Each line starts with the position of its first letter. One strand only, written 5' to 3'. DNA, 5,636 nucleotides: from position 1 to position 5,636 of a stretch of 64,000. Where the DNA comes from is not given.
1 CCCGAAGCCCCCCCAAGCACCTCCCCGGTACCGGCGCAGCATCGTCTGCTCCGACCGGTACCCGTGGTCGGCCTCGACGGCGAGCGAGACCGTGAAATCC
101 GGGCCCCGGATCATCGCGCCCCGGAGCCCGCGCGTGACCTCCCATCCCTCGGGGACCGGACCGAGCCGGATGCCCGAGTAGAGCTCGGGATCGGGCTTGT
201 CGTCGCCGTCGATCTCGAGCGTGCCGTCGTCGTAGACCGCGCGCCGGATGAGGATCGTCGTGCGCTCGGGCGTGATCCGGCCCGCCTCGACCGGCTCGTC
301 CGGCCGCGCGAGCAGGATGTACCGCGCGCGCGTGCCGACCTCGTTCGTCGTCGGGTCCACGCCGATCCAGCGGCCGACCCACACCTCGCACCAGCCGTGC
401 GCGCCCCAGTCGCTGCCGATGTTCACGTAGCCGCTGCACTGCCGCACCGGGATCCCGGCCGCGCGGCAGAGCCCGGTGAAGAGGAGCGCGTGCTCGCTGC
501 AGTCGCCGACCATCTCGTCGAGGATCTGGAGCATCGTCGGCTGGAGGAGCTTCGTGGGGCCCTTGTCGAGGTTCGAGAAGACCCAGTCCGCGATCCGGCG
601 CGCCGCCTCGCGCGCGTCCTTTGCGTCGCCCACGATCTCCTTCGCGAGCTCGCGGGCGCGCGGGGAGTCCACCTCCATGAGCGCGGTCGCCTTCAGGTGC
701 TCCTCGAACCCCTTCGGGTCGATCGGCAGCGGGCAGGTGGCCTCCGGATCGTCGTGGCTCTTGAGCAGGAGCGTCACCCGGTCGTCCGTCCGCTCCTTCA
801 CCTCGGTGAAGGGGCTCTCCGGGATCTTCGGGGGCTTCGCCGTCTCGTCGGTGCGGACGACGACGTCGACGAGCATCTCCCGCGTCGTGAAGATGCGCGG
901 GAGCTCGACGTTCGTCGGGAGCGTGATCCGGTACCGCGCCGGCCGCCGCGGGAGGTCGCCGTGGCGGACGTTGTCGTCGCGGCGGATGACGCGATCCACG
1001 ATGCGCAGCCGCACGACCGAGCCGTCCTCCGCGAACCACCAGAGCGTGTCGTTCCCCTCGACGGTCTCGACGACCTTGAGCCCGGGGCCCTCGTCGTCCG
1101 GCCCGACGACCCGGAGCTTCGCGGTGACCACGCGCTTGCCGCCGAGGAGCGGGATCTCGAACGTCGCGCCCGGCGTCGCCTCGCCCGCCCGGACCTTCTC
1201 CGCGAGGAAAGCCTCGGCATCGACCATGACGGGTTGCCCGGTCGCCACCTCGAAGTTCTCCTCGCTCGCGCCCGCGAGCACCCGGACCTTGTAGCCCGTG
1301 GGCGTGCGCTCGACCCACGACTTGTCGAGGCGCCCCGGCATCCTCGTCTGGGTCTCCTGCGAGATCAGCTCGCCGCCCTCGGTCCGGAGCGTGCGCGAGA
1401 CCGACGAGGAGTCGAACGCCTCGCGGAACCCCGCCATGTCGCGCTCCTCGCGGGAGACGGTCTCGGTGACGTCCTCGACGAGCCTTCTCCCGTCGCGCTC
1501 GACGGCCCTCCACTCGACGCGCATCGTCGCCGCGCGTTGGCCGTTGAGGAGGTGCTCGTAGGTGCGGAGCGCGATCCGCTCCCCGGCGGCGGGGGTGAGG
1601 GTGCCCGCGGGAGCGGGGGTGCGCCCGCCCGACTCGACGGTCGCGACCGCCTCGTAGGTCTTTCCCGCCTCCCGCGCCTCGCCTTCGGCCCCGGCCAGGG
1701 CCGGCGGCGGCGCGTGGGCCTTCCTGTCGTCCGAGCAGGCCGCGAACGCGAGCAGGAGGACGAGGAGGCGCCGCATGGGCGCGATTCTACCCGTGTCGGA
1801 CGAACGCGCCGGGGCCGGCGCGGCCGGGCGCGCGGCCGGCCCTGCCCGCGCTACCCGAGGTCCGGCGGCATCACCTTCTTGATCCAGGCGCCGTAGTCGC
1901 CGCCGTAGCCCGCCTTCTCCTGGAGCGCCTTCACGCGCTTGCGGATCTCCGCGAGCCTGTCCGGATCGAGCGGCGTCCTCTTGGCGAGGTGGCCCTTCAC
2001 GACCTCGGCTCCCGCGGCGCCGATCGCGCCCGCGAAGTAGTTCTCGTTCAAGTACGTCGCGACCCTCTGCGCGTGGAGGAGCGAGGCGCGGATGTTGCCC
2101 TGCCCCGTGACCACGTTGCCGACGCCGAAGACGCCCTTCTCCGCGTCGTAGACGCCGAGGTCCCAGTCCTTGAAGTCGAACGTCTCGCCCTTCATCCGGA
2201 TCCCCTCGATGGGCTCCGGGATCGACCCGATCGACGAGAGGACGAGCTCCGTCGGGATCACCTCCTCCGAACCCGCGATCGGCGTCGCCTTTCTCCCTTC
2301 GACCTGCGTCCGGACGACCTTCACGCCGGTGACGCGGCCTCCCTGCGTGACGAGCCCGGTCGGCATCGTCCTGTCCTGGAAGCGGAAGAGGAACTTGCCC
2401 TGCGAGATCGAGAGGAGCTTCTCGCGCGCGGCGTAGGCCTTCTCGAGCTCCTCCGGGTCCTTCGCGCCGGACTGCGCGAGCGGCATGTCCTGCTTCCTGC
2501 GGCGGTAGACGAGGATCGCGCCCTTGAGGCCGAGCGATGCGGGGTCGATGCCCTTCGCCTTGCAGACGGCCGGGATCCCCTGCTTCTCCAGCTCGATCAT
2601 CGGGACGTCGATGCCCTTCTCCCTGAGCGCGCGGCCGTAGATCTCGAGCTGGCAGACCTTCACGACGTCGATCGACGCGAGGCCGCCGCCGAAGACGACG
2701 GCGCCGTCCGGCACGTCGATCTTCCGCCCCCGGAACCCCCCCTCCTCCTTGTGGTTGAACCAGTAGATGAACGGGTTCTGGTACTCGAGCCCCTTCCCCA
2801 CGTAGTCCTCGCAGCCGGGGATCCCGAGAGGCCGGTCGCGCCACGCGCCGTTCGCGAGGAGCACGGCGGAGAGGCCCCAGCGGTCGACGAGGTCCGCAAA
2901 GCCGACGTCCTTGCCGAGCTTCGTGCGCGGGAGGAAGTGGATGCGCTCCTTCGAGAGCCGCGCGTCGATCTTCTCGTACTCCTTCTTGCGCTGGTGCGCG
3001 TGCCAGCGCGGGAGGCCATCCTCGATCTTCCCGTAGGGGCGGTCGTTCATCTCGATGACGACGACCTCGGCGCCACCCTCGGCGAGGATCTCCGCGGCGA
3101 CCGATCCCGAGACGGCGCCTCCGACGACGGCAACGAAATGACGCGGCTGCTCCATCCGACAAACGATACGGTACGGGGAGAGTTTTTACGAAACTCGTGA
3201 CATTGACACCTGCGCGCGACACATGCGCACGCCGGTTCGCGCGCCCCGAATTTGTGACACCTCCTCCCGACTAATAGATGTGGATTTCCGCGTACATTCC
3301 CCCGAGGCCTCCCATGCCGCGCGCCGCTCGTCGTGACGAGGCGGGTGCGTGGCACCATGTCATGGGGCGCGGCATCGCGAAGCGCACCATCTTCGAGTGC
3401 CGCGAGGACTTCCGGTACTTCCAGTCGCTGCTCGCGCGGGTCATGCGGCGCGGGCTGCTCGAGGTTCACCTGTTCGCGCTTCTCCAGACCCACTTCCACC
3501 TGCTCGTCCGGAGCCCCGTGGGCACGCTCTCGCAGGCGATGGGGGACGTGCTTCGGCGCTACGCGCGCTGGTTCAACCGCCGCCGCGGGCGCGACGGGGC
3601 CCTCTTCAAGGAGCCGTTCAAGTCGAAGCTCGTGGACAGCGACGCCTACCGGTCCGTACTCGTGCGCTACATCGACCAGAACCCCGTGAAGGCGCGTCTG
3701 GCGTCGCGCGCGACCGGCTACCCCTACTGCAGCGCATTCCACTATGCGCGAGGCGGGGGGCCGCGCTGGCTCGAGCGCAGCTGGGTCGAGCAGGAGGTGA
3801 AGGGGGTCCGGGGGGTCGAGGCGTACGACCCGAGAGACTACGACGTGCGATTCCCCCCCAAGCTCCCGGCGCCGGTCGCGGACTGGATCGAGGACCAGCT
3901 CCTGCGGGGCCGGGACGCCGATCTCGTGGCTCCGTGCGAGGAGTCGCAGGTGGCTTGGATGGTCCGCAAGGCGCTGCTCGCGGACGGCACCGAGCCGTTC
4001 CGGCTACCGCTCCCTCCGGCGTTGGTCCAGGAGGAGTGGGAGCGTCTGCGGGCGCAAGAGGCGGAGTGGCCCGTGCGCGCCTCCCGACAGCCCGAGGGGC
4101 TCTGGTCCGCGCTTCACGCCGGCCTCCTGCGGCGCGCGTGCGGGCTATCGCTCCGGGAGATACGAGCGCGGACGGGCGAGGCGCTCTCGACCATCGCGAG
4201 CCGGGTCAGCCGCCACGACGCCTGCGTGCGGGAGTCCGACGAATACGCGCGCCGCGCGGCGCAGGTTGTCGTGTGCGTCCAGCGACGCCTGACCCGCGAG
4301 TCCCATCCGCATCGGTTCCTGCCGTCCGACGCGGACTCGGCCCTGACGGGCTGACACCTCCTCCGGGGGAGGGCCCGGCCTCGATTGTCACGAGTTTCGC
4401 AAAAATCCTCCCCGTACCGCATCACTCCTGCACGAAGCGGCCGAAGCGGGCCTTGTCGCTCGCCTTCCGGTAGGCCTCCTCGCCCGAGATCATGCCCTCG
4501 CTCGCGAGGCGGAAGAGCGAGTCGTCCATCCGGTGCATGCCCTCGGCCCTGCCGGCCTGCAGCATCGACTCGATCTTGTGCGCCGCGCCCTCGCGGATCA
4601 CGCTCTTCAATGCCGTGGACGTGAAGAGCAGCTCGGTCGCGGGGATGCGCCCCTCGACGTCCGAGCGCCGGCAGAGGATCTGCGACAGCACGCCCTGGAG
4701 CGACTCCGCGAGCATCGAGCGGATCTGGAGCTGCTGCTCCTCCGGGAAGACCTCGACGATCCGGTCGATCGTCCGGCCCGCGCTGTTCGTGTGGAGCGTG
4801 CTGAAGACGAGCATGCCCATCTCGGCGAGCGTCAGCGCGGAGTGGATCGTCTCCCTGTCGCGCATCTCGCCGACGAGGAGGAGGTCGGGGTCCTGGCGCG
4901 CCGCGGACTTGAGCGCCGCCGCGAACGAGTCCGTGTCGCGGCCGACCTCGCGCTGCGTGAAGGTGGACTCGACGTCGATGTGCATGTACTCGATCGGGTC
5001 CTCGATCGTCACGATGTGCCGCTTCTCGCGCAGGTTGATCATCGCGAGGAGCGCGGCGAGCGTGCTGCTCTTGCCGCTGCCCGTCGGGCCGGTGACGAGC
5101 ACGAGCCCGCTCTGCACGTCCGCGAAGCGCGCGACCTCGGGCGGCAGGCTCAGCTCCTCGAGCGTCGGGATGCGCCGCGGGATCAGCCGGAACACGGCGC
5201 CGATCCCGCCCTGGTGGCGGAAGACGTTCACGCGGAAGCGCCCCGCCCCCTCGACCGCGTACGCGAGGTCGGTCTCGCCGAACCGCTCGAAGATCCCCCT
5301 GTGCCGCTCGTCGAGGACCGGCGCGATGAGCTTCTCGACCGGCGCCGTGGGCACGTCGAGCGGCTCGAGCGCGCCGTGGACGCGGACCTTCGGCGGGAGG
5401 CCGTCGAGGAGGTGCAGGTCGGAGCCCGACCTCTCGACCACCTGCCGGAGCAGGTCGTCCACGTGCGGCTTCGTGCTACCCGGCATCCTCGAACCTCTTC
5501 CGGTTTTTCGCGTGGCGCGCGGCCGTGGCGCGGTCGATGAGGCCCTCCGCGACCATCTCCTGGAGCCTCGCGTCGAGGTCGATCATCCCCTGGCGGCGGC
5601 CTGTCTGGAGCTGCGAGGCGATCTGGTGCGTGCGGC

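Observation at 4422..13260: ATPase-less Opp-like ABC permease pair with giant inserts, co-operonic with a TIG lipoprotein, a DUF4863-like protein and two PilT-family ATPases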

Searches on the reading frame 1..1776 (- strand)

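Call 18: search_protein_families(library=pfam, proteins=[window:1-1776:-], max_evalue=0.001)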
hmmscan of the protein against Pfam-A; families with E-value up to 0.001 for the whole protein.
window:1-1776:- (592 aa): 1 family
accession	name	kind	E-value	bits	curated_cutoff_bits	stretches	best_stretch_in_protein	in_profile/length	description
PF01841.26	Transglut_core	-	1.6e-21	77.1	23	1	375-475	1-108/108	Transglutaminase-like superfamily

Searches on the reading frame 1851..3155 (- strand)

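Call 18: search_protein_families(library=pfam, proteins=[window:1851-3155:-], max_evalue=0.001)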
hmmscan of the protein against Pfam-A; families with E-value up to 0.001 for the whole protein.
window:1851-3155:- (434 aa): 3 families
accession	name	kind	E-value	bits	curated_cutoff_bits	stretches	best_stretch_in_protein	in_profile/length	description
PF07992.20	Pyr_redox_2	-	1.1e-07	32.1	26.1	1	8-165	3-158/291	Pyridine nucleotide-disulphide oxidoreductase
PF13450.12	NAD_binding_8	-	8e-05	23.3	21.9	1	10-44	1-35/68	NAD(P)-binding Rossmann-like domain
PF01494.25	FAD_binding_3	-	0.00077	19.2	22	0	8-40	4-36/349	FAD binding domain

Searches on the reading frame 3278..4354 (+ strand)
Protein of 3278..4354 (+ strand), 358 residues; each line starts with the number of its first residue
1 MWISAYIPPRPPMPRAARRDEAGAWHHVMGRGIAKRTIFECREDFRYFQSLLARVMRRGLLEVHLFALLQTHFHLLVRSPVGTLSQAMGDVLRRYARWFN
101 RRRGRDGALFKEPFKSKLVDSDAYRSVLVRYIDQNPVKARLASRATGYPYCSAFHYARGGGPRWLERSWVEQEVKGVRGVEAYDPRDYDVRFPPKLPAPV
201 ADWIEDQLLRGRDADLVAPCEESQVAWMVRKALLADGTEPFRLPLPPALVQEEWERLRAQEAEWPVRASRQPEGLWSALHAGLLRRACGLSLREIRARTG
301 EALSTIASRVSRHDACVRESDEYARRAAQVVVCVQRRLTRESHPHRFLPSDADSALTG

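Call 18: search_protein_families(library=pfam, proteins=[window:3278-4354:+], max_evalue=0.001)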
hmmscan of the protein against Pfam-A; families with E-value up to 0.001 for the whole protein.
window:3278-4354:+ (358 aa): 1 family
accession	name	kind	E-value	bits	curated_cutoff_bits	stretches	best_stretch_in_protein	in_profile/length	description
PF01797.21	Y1_Tnp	-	0.00019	22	23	1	27-135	8-121/121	Transposase IS200 like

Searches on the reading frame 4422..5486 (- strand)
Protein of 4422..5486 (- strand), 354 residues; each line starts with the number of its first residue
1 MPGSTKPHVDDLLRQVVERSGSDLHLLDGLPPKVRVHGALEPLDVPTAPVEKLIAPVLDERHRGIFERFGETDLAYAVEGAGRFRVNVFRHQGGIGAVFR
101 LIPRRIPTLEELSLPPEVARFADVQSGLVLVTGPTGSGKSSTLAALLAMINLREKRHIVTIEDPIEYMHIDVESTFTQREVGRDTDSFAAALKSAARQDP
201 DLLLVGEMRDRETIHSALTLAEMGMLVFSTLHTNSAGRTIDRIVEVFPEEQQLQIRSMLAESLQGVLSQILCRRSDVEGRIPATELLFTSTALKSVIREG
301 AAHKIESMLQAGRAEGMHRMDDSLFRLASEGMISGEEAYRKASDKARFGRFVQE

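Call 4: search_protein_families(library=pfam, proteins=[window:4422-5486:-], max_evalue=0.01)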
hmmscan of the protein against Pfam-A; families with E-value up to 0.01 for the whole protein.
window:4422-5486:- (354 aa): 11 families
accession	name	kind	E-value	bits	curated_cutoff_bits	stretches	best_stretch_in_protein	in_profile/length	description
PF00437.27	T2SSE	-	2.4e-41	142.1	24.9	1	80-314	90-314/370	Type II/IV secretion system protein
PF13191.12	AAA_16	-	2e-05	25.6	32.6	1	122-181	20-78/167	AAA ATPase domain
PF13401.12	AAA_22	-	0.00031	21.5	27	1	125-181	4-50/130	AAA domain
PF13555.12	AAA_29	-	0.00066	19.8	27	1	126-149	22-45/61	P-loop containing region of AAA domain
PF13476.12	AAA_23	-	0.00077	20.6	27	1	124-148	17-41/201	AAA domain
PF20703.3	nSTAND1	-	0.0021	18.2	27.1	1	127-205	34-120/379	Novel STAND NTPase 1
PF25199.1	nSTAND_NTPase5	-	0.0041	17.4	34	0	126-211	41-135/145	Novel STAND NTPase 5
PF20720.3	nSTAND3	-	0.0067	16.6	27.2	0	126-164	17-54/155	Novel STAND NTPase 3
PF13604.12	AAA_30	-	0.0088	16.2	27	0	121-151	13-43/191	AAA domain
PF03029.23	ATP_bind_1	-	0.0098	16.1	27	0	131-185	1-60/240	Conserved hypothetical ATP binding protein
PF01580.24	FtsK_SpoIIIE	-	0.0099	15.8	24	0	127-152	40-65/221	FtsK/SpoIIIE family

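Call 23: search_protein_families(library=ncbifam, proteins=[window:4422-5486:-], max_evalue=0.001)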
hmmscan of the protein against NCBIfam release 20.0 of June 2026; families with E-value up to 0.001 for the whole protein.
window:4422-5486:- (354 aa): 17 families
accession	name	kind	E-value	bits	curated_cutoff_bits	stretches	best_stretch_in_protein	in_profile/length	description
TIGR01420.1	pilT_fam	subfamily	4.7e-123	410.8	319.1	1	9-345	2-341/343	PilT/PilU family type 4a pilus ATPase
TIGR02525.1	plasmid_TraJ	equivalog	3e-41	141.6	368.3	1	90-340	113-365/372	plasmid transfer ATPase TraJ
TIGR02533.1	type_II_gspE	equivalog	7.1e-40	137.1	630.25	1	110-274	223-381/486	type II secretion system ATPase GspE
TIGR02538.1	type_IV_pilB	equivalog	1.5e-36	126.1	675.65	1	126-247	316-433/564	type IV-A pilus assembly ATPase PilB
NF007755.0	PRK10436.1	equivalog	1.1e-34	119.9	617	1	9-287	89-370/465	type II secretion system protein GspE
TIGR02524.1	dot_icm_DotB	equivalog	4.3e-34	118.3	463.3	1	92-316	100-328/358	Dot/Icm type IV secretion system ATPase DotB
NF041000.1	ATPase_ComGA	equivalog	1.3e-33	116.1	300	1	118-254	120-253/267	competence type IV pilus ATPase ComGA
NF053534.1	T4PilAsmATPsTfpB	equivalog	4.8e-32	111.1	850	1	123-273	333-473/584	type IV pilus assembly ATPase TfpB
NF058587.1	archaellum_moto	equivalog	7.8e-12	44.7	550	1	129-243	278-393/527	archaellum flagellar ATPase motor FlaI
TIGR02788.1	VirB11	equivalog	2.4e-11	43.2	249.95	1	128-252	146-271/308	P-type DNA transfer ATPase VirB11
TIGR02782.1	TrbB_P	equivalog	2.5e-11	43.4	304.55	1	129-267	139-276/303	P-type conjugative transfer ATPase TrbB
TIGR03819.1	heli_sec_ATPase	hypoth_equivalog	4.3e-10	39.3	373.15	1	129-238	181-292/340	TadA family conjugal transfer-associated ATPase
NF053672.1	bindosome_BasE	exception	2.6e-08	33.1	1000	1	129-259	273-404/512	bindosome assembly system ATPase subunit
NF010407.0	PRK13833.1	subfamily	2.9e-08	33.5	499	1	128-268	146-284/323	conjugal transfer protein TrbB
NF010469.0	PRK13894.1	subfamily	2e-07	30.6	508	1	129-249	152-270/320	conjugal transfer ATPase TrbB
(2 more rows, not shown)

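Call 25: search_solved_structures(query=window:4422-5486:-, max_evalue=1e-20)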
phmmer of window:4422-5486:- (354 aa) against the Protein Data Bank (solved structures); distinct sequences matched with E-value up to 1e-20: 23.
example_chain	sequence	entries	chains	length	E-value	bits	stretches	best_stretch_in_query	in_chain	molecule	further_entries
3jvu_A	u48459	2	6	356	1.6e-93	317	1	11-350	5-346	Twitching mobility protein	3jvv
6ojx_A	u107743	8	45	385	4.1e-93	315.7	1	3-334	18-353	Twitching motility pilus retraction ATPase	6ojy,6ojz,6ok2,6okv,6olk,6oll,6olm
5zfq_A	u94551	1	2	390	9.2e-93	314.5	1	8-346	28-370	Twitching motility pilus retraction protein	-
2ewv_A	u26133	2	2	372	4.7e-89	302.3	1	11-352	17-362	twitching motility protein PilT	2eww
2gsz_A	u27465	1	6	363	5.2e-89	302.2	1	11-352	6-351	twitching motility protein PilT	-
5fl3_A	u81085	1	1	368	1.3e-83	284.4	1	3-348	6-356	PILI RETRACTION PROTEIN PILT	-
9n32_A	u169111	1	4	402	8e-73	249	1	7-342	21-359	PilU protein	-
10my_A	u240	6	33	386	8.3e-67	229.2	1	13-344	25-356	PilT/PilU family type 4a pilus ATPase | Twitching motility protein PilT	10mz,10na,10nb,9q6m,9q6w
2eyu_A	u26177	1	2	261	1.4e-65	225.2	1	103-352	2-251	twitching motility protein PilT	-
6geb_A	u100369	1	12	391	1.4e-29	106.9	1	92-326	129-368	DotB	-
5oiu_A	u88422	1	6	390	1.1e-28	103.9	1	8-274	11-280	Type IV pilus assembly protein PilF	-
5it5_F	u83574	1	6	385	1.3e-28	103.7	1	8-274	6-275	ATP binding motif-containing protein PilF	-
6ejf_A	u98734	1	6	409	1.4e-28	103.6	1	8-274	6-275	Type IV pilus assembly protein PilF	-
6f8l_G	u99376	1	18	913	1.2e-27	100.6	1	8-274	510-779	Type IV pilus assembly protein PilF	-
6gef_A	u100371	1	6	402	2.1e-27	99.7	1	96-340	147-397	Type IV secretion system protein DotB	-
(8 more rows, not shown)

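Call 64: search_protein_families(library=padloc, proteins=[window:4422-5486:-], max_evalue=0.001)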
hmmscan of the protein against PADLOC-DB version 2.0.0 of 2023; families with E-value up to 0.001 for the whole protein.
window:4422-5486:- (354 aa): 3 families
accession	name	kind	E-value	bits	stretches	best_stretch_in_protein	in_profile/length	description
PDLC04140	mad8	-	1.8e-07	29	1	125-204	26-119/314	mads_8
PDLC04135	mad3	-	2.3e-05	22.1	1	126-176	22-84/374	mads_3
PDLC04105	HerA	-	0.00089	15.9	0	130-183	170-222/576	-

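Call 65: search_solved_structures(query=window:4422-5486:-, max_evalue=1e-80, show_alignments=1)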
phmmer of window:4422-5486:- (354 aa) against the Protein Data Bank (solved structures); distinct sequences matched with E-value up to 1e-80: 6.
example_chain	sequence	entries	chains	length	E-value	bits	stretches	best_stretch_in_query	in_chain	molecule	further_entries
3jvu_A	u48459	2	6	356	1.6e-93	317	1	11-350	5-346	Twitching mobility protein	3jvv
6ojx_A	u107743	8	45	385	4.1e-93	315.7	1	3-334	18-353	Twitching motility pilus retraction ATPase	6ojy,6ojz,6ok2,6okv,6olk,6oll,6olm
5zfq_A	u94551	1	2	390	9.2e-93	314.5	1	8-346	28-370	Twitching motility pilus retraction protein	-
2ewv_A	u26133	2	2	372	4.7e-89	302.3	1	11-352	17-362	twitching motility protein PilT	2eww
2gsz_A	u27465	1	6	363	5.2e-89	302.2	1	11-352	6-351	twitching motility protein PilT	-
5fl3_A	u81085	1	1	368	1.3e-83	284.4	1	3-348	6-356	PILI RETRACTION PROTEIN PILT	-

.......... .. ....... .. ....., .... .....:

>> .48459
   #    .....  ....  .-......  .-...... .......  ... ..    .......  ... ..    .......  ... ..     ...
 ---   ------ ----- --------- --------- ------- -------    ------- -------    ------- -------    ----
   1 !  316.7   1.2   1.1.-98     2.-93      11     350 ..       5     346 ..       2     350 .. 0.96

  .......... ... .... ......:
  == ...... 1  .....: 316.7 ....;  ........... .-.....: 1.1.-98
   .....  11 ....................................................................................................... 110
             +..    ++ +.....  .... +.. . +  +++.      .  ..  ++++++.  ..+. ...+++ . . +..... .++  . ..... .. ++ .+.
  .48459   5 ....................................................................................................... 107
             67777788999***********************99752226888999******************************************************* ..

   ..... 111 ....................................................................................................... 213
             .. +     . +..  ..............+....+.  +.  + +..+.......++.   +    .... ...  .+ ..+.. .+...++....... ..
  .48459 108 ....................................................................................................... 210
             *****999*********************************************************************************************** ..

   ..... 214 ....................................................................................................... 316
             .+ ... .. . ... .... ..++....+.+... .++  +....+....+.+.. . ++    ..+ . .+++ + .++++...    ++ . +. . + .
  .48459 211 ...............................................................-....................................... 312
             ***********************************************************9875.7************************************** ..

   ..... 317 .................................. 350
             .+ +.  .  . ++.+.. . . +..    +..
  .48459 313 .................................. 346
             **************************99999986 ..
